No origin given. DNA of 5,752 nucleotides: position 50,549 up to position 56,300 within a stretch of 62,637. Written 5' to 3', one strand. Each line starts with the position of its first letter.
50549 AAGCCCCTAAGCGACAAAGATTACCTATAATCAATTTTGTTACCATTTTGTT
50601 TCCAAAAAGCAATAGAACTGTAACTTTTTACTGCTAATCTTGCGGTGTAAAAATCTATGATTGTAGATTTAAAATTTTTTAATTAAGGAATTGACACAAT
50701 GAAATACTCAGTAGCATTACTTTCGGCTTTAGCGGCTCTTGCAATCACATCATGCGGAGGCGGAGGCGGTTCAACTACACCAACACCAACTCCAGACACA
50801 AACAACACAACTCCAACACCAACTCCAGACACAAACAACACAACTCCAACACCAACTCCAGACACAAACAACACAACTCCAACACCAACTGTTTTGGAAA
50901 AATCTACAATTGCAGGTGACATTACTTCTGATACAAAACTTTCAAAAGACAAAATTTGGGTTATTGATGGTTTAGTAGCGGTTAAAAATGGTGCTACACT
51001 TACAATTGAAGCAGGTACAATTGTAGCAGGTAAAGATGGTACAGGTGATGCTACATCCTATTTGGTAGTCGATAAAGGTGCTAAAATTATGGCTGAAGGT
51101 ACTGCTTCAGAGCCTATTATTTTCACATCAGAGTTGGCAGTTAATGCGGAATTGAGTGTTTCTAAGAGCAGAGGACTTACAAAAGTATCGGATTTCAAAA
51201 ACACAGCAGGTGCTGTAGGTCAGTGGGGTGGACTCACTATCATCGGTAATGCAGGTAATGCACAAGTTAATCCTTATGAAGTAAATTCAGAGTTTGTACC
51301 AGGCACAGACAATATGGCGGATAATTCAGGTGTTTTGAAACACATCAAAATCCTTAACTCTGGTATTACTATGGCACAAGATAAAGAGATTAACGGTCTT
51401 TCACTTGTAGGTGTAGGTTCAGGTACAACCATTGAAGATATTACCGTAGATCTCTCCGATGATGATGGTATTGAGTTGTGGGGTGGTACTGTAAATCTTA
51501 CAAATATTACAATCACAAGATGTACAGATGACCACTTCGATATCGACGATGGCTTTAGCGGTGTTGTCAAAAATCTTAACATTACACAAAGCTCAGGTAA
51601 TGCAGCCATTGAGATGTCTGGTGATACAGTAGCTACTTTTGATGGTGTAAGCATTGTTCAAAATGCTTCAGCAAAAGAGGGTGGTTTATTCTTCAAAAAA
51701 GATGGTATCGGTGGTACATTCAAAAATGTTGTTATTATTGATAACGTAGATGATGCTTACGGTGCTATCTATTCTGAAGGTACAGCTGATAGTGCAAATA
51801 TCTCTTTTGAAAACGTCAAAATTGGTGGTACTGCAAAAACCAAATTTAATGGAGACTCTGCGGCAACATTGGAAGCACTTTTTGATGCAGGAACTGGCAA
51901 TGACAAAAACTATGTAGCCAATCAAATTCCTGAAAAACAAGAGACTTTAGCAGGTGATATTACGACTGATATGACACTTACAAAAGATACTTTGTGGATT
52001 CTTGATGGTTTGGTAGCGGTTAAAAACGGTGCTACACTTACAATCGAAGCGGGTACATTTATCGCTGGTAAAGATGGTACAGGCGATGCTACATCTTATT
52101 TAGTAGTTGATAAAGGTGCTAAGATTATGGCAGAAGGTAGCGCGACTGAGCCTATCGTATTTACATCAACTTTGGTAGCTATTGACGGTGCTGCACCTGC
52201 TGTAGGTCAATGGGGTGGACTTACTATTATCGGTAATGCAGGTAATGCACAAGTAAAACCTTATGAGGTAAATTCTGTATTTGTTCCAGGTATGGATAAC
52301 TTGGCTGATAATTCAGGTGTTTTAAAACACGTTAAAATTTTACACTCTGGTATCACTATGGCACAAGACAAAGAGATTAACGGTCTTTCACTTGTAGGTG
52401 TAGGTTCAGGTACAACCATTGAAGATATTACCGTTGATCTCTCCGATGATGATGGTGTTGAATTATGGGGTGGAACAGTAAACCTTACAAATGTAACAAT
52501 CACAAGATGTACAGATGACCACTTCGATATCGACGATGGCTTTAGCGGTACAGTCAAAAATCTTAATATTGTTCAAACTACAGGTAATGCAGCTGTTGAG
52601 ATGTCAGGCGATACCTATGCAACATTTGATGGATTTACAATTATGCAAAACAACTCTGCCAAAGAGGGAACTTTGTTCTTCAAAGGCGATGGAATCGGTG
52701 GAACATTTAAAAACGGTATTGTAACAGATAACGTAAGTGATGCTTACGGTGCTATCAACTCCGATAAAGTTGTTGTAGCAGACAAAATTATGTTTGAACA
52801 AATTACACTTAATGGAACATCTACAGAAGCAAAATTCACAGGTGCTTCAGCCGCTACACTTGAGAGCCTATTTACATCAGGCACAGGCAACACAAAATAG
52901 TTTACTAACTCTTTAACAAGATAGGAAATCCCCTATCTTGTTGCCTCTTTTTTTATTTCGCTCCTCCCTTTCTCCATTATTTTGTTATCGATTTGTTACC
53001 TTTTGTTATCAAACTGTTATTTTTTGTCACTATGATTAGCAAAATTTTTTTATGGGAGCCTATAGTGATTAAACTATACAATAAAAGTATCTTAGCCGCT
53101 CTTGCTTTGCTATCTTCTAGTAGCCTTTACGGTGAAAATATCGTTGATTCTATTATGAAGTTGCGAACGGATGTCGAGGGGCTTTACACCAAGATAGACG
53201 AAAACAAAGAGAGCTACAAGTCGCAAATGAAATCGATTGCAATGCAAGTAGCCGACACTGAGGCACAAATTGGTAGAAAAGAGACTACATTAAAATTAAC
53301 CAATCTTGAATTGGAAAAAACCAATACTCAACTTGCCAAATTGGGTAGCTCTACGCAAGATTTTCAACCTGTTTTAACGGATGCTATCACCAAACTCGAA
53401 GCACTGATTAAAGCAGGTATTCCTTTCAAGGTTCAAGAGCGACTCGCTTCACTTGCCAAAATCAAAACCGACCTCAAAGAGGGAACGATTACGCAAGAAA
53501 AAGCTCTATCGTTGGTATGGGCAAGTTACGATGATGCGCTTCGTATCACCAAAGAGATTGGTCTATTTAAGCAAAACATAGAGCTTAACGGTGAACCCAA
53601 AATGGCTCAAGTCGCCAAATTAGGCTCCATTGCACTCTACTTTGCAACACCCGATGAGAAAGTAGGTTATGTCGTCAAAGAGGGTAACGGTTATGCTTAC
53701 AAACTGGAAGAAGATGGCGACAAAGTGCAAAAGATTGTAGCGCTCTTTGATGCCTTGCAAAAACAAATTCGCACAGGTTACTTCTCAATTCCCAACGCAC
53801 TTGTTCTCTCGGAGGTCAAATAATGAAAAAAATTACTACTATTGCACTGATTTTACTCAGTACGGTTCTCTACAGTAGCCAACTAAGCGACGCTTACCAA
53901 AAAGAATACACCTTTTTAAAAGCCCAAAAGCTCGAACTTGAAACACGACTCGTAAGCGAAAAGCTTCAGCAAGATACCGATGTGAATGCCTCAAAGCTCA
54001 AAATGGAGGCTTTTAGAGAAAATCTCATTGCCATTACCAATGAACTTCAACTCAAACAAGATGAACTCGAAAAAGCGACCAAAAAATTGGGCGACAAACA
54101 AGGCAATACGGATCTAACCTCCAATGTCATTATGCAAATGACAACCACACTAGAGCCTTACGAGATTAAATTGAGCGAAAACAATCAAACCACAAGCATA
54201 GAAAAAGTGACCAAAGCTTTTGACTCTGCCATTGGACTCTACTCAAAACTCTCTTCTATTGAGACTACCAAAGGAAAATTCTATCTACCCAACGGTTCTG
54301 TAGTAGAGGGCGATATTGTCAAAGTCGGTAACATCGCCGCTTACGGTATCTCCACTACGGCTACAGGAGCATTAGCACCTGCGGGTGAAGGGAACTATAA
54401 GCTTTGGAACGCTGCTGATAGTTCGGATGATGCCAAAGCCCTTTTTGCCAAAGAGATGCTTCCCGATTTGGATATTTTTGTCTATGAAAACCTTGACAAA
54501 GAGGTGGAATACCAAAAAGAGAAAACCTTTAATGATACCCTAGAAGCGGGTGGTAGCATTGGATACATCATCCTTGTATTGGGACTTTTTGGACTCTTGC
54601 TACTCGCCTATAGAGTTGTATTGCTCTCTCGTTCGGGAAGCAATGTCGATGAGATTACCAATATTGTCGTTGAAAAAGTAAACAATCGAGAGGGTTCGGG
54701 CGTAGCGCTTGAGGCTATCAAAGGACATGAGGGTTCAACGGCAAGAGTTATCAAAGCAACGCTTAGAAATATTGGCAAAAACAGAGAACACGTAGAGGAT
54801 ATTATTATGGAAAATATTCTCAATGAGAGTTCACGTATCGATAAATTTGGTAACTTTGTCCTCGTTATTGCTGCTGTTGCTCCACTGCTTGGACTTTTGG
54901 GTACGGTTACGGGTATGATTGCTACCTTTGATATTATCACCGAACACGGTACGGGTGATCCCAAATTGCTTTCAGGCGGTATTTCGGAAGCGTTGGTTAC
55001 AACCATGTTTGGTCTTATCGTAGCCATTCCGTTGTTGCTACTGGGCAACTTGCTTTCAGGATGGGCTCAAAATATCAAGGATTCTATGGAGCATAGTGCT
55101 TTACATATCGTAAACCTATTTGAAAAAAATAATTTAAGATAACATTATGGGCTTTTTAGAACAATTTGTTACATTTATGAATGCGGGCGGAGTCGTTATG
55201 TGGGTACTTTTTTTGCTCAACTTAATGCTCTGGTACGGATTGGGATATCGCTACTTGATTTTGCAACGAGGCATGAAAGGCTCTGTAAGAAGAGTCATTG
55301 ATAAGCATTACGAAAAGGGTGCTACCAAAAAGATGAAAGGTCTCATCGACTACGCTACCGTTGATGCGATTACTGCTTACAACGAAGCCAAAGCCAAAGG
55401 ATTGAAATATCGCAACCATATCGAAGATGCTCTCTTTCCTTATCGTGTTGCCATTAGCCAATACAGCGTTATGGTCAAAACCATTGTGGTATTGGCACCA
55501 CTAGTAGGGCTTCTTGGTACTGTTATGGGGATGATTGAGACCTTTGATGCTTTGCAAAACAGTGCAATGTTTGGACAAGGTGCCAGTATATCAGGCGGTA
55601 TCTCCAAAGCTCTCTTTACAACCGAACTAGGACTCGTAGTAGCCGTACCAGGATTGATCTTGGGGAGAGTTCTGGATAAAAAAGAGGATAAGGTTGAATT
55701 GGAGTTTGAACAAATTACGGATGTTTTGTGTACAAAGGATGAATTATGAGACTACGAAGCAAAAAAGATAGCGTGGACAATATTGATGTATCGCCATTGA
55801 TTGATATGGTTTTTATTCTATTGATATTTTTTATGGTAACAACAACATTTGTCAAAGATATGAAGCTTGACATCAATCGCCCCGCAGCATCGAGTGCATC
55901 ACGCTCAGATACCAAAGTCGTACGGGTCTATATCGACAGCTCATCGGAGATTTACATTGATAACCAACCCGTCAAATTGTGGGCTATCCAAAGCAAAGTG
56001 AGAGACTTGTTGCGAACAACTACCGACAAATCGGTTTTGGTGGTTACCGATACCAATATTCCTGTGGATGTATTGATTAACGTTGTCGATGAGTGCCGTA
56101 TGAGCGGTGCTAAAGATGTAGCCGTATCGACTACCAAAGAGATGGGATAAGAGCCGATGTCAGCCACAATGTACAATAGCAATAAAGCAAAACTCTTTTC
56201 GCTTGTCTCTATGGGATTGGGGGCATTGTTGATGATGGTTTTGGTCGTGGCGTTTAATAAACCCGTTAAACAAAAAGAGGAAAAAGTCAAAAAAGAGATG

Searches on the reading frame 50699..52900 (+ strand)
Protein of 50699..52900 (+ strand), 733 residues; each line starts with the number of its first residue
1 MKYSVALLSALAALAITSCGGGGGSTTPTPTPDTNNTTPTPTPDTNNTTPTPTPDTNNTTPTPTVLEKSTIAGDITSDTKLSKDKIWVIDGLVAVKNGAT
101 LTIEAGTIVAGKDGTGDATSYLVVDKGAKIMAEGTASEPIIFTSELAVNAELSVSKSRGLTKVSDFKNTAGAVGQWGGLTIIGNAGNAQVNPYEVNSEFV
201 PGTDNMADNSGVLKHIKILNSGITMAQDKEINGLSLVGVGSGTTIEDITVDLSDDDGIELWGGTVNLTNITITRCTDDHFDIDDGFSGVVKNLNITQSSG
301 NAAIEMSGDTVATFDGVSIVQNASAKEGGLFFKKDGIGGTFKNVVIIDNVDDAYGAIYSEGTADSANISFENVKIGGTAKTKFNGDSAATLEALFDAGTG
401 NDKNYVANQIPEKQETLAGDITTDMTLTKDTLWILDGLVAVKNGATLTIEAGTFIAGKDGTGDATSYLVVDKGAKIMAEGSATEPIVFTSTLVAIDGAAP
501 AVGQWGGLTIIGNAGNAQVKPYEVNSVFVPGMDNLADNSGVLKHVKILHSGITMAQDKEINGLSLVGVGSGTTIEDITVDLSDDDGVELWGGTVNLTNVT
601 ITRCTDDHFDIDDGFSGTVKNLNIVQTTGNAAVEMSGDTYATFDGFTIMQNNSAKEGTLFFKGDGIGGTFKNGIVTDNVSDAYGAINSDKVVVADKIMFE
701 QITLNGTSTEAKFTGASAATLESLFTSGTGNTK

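Call 13: search_protein_families(library=pfam, proteins=[window:50699-52900:+], max_evalue=0.001)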
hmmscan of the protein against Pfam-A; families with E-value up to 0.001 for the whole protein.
window:50699-52900:+ (733 aa): 1 family
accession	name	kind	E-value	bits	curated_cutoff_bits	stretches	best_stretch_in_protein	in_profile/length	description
PF13229.12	Beta_helix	-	1.5e-07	31.6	25.9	1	243-375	11-134/158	Right handed beta helix region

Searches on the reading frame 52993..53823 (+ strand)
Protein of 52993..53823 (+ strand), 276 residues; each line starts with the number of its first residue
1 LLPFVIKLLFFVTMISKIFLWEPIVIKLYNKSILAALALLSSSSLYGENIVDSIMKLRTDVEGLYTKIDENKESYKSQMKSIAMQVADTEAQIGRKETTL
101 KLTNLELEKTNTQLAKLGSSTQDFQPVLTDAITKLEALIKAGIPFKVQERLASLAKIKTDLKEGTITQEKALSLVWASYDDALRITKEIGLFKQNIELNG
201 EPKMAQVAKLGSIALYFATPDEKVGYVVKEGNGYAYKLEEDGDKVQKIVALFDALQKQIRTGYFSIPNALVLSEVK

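Call 13: search_protein_families(library=pfam, proteins=[window:52993-53823:+], max_evalue=0.001)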
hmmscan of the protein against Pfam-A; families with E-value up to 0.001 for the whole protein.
window:52993-53823:+ (276 aa): 1 family
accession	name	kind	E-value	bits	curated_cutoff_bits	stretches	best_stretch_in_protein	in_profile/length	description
PF11932.13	DUF3450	-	2.1e-26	93.1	32.6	1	51-267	25-239/241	Protein of unknown function (DUF3450)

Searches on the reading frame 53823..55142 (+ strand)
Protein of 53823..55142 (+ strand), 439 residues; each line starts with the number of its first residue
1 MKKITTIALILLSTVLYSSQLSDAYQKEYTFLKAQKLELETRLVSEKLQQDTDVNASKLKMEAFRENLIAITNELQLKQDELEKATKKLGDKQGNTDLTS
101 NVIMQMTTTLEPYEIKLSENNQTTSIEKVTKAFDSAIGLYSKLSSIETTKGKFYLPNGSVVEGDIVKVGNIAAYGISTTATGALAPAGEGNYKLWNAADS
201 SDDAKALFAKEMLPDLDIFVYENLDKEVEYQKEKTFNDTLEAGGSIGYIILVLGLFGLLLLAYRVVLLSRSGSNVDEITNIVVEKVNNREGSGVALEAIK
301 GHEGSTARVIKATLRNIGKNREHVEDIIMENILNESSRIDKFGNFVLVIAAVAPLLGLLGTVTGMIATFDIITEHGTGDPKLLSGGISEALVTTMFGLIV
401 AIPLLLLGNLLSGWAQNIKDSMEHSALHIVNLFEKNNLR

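Call 13: search_protein_families(library=pfam, proteins=[window:53823-55142:+], max_evalue=0.001)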
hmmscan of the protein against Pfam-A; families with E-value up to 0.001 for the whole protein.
window:53823-55142:+ (439 aa): 1 family
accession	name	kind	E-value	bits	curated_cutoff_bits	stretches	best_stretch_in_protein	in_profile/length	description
PF01618.21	MotA_ExbB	-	3.7e-29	101.5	22.9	1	306-423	6-126/127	MotA/TolQ/ExbB proton channel family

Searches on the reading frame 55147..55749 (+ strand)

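Call 13: search_protein_families(library=pfam, proteins=[window:55147-55749:+], max_evalue=0.001)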
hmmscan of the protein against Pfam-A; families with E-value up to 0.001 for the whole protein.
window:55147-55749:+ (200 aa): 1 family
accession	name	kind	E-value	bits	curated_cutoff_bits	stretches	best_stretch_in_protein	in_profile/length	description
PF01618.21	MotA_ExbB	-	4.6e-22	78.5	22.9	1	82-188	21-126/127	MotA/TolQ/ExbB proton channel family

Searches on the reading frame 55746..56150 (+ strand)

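Call 13: search_protein_families(library=pfam, proteins=[window:55746-56150:+], max_evalue=0.001)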
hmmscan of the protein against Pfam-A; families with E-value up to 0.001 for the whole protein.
window:55746-56150:+ (134 aa): 1 family
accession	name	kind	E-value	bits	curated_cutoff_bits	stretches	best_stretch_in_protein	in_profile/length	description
PF02472.21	ExbD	-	8.7e-29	100.6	25.4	1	7-131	2-127/128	Biopolymer transport protein ExbD/TolR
